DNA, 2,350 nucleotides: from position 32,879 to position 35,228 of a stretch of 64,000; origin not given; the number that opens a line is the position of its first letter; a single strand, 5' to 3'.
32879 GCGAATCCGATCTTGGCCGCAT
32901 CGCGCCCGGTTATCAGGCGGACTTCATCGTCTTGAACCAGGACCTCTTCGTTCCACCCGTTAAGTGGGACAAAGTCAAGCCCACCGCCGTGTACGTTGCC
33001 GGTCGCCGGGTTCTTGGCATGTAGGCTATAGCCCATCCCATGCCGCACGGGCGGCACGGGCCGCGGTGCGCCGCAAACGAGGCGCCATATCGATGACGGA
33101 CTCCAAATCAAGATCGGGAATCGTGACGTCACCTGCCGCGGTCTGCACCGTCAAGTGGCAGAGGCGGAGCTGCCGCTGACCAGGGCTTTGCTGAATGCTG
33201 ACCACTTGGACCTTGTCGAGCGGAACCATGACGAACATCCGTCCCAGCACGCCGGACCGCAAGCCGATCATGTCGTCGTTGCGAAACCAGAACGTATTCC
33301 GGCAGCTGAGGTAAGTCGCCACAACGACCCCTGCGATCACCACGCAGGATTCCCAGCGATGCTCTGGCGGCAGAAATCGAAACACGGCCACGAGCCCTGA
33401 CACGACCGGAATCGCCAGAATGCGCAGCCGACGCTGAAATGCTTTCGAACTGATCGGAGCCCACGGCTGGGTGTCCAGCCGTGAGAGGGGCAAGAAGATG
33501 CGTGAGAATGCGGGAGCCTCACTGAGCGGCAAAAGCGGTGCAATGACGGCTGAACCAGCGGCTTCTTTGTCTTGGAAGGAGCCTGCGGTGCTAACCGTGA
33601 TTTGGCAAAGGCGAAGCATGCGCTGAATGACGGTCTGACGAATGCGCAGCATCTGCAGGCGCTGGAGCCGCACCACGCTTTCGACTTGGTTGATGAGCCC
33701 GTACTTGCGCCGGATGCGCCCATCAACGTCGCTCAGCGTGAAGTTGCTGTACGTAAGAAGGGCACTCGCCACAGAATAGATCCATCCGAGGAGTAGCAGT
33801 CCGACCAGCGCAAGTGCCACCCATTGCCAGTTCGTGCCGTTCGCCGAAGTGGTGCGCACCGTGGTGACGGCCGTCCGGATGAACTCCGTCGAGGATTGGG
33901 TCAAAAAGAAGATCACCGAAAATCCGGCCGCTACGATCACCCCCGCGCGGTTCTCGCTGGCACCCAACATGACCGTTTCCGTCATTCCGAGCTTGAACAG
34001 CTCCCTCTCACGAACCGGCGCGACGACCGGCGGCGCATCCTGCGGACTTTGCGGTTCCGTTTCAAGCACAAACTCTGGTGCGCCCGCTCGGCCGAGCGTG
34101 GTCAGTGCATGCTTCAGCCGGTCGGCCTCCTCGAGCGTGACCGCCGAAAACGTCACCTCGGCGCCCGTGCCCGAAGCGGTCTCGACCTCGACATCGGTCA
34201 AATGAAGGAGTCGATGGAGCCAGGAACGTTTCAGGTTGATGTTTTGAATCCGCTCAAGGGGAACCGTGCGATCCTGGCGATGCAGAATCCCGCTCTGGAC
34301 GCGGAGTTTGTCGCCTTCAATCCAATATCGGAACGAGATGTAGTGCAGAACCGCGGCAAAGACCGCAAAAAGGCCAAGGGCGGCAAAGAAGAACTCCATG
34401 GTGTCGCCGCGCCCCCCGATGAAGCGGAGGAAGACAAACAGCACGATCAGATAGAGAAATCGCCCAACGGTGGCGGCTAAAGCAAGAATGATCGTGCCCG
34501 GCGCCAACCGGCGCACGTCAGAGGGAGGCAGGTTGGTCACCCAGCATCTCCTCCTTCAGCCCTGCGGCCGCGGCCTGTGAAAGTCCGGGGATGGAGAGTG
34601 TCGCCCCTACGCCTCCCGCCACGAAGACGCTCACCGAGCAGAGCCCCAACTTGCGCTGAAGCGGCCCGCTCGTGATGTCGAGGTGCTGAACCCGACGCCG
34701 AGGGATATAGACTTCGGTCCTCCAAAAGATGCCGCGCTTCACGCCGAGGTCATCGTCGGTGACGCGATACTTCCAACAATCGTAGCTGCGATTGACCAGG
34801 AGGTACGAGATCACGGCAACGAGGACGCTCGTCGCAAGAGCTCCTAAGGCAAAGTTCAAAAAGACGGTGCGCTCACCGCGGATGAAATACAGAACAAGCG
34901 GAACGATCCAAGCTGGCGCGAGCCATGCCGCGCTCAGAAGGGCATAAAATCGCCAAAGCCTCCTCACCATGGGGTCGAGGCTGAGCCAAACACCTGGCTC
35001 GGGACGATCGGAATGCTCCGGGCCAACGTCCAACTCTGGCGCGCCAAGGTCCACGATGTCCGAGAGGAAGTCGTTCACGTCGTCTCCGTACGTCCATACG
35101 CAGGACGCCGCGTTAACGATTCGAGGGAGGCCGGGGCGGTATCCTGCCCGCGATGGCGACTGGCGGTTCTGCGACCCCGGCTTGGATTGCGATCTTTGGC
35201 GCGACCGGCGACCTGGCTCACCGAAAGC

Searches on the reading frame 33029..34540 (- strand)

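Call 47: search_protein_families(library=padloc, proteins=[window:33029-34540:-], max_evalue=0.00001)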
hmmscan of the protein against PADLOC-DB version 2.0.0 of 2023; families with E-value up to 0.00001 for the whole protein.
window:33029-34540:- (504 aa): 0 families

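Call 57: search_protein_families(library=pfam, proteins=[window:33029-34540:-], max_evalue=0.00001)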
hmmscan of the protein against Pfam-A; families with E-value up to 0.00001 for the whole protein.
window:33029-34540:- (504 aa): 1 family
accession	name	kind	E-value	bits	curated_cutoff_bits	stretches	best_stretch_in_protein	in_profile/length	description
PF03703.20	bPH_2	-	1.5e-47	160.1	22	3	67-144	1-76/78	Bacterial PH domain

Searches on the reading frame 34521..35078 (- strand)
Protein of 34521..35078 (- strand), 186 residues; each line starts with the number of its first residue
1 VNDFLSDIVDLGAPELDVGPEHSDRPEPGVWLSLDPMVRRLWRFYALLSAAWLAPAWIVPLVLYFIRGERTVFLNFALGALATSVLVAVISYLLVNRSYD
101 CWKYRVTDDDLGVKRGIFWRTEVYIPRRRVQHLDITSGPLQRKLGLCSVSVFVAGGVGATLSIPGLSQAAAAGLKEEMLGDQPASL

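Call 57: search_protein_families(library=pfam, proteins=[window:34521-35078:-], max_evalue=0.00001)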
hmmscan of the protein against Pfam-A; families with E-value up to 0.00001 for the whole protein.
window:34521-35078:- (186 aa): 1 family
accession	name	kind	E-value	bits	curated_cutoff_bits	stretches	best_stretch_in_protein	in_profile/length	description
PF03703.20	bPH_2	-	2.4e-18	66.6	22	1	101-176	3-76/78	Bacterial PH domain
